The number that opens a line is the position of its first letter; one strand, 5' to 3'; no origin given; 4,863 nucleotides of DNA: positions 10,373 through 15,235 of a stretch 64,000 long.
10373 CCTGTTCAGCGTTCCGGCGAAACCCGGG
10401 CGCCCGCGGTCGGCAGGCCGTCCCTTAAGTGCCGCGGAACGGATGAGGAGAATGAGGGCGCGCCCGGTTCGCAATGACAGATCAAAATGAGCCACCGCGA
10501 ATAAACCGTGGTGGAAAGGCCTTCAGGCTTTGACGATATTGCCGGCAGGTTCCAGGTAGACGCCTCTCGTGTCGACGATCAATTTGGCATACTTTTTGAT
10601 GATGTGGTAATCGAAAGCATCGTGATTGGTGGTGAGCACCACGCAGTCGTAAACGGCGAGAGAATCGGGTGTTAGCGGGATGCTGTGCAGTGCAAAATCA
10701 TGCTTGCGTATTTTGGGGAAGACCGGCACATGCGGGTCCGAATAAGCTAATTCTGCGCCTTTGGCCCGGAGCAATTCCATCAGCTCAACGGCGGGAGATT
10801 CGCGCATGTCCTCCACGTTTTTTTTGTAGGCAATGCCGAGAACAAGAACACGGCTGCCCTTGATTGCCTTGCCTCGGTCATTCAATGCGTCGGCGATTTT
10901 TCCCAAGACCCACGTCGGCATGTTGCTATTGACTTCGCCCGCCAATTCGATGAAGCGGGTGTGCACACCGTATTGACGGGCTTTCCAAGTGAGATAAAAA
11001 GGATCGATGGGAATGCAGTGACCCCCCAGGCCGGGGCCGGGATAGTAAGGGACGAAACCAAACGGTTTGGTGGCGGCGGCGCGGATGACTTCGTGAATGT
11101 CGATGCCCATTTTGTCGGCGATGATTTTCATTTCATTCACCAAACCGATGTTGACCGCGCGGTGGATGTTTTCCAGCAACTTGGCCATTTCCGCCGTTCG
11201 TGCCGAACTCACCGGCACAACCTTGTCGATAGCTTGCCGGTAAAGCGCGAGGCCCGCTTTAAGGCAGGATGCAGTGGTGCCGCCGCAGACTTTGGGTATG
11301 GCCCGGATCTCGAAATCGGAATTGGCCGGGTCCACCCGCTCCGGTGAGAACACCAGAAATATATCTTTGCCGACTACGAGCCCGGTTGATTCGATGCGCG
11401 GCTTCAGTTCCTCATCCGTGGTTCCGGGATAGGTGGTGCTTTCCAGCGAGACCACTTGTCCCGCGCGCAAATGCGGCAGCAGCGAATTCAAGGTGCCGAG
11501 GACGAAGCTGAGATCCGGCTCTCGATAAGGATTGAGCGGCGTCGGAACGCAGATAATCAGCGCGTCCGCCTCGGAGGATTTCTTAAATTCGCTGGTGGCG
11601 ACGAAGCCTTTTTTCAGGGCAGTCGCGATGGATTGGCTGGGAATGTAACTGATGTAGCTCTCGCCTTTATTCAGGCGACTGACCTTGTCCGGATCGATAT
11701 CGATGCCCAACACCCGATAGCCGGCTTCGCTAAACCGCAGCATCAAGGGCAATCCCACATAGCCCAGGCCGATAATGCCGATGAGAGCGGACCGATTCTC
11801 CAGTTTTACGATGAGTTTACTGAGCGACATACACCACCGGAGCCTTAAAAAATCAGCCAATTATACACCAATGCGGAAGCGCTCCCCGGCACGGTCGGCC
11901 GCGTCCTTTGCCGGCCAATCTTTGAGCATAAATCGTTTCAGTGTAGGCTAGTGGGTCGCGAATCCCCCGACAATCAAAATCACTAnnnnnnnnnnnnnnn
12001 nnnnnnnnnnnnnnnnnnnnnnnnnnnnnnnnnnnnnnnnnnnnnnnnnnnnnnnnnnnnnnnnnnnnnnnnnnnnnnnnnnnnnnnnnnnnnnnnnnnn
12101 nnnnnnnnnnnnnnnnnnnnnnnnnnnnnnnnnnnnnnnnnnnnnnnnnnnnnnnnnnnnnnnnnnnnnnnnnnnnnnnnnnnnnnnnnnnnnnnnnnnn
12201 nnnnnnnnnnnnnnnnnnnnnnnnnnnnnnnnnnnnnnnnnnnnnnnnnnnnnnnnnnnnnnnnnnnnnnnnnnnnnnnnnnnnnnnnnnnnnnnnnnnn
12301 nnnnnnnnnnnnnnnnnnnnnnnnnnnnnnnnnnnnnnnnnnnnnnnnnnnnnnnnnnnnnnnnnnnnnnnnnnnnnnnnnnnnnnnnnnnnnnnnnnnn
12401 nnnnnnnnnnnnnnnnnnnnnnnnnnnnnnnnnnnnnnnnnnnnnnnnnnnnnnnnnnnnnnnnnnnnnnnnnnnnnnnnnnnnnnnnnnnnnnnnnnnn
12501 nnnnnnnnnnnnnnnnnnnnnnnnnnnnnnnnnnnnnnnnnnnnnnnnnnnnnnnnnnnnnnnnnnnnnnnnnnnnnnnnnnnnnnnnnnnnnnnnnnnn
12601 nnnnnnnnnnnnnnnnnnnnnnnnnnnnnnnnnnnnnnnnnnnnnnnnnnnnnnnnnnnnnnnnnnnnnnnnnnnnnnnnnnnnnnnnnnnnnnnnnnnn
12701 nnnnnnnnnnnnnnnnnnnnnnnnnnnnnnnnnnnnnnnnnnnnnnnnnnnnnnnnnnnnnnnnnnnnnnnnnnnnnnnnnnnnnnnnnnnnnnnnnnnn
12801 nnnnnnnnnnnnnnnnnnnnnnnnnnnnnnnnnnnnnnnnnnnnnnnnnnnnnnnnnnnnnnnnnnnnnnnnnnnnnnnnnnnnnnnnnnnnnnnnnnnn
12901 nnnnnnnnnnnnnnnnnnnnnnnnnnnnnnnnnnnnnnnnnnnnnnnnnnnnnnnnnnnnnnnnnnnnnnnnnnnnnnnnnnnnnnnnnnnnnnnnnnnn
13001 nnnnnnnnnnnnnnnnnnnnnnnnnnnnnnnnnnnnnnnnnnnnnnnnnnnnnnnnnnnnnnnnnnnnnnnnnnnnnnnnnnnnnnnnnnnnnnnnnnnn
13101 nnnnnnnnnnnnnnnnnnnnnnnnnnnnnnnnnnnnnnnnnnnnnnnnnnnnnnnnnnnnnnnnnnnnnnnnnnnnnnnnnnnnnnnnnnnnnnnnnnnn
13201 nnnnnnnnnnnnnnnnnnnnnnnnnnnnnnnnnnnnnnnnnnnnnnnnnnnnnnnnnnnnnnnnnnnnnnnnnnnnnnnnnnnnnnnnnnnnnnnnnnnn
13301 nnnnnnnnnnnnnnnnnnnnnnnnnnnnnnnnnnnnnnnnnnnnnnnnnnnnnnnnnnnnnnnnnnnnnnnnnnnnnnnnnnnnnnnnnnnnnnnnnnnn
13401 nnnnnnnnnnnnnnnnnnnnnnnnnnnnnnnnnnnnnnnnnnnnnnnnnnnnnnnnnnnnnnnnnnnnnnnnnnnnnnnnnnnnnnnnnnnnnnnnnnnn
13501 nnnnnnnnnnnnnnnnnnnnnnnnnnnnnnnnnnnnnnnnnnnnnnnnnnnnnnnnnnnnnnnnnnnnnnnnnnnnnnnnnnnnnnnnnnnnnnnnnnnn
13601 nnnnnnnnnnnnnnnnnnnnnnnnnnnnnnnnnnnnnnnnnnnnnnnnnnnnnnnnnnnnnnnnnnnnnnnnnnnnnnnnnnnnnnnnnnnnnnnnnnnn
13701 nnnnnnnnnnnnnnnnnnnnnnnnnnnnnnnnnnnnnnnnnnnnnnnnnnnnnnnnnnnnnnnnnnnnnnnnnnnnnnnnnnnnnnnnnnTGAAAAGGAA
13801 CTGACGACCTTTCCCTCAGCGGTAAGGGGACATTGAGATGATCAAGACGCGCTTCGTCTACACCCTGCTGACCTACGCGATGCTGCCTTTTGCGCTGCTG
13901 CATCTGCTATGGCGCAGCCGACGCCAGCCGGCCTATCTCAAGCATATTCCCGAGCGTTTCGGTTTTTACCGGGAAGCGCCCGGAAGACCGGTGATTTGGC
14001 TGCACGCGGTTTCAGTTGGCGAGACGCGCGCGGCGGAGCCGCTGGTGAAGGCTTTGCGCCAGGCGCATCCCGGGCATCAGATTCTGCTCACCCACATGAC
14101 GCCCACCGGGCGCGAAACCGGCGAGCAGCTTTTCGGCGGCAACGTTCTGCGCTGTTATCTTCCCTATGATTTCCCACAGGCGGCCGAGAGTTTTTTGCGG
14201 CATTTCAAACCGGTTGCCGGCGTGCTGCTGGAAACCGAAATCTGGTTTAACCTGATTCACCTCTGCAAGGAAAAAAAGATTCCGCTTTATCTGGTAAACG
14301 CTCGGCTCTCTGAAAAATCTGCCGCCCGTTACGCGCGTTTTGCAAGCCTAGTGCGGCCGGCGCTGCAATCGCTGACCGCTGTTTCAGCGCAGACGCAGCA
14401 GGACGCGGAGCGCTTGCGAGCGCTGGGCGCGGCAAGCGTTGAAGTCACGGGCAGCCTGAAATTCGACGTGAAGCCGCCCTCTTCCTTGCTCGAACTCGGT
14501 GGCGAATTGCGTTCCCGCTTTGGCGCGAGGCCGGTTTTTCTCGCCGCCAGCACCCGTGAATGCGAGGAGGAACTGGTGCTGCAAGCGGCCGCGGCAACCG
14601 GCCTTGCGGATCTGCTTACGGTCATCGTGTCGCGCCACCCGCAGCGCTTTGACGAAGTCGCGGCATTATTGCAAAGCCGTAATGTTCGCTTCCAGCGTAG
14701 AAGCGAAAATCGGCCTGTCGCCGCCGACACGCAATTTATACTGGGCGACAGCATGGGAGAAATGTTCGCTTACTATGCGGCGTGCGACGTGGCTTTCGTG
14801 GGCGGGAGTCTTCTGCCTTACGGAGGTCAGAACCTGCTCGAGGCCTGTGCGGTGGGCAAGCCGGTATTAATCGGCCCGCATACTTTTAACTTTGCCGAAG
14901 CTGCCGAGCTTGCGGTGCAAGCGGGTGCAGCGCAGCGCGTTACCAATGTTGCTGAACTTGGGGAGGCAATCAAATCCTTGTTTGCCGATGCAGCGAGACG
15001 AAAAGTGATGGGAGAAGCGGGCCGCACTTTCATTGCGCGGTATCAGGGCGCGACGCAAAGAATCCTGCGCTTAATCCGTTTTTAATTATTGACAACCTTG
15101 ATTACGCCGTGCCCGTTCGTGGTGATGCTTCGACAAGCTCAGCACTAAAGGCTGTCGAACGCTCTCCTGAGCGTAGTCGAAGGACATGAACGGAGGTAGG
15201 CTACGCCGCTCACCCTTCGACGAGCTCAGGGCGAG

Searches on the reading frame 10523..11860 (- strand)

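Call 6: search_protein_families(library=pfam, proteins=[window:10523-11860:-], max_evalue=0.001)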
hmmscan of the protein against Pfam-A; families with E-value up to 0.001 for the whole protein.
window:10523-11860:- (445 aa): 4 families
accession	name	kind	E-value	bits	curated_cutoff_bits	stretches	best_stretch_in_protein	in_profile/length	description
PF03721.20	UDPG_MGDP_dh_N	-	6.1e-41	140.5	27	1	27-201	3-181/187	UDP-glucose/GDP-mannose dehydrogenase family, NAD binding domain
PF00984.24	UDPG_MGDP_dh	-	5.8e-32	110.1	25.4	1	221-312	1-93/94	UDP-glucose/GDP-mannose dehydrogenase family, central domain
PF03720.21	UDPG_MGDP_dh_C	-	1.5e-21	77.2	30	1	339-435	1-101/103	UDP-glucose/GDP-mannose dehydrogenase family, UDP binding domain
PF03446.21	NAD_binding_2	-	4.7e-07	30.4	21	1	27-150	2-102/161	NAD binding domain of 6-phosphogluconate dehydrogenase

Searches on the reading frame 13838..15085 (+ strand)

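Call 6: search_protein_families(library=pfam, proteins=[window:13838-15085:+], max_evalue=0.001)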
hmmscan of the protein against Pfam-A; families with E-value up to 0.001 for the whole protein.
window:13838-15085:+ (415 aa): 2 families
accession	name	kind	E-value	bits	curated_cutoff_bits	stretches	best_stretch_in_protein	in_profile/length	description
PF04413.22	Glycos_transf_N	-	1.5e-70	236.8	23.9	1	36-211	2-179/179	3-Deoxy-D-manno-octulosonic-acid transferase (kdotransferase)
PF00534.26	Glycos_transf_1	-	1.3e-10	41.6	26.4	1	280-397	57-171/172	Glycosyl transferases group 1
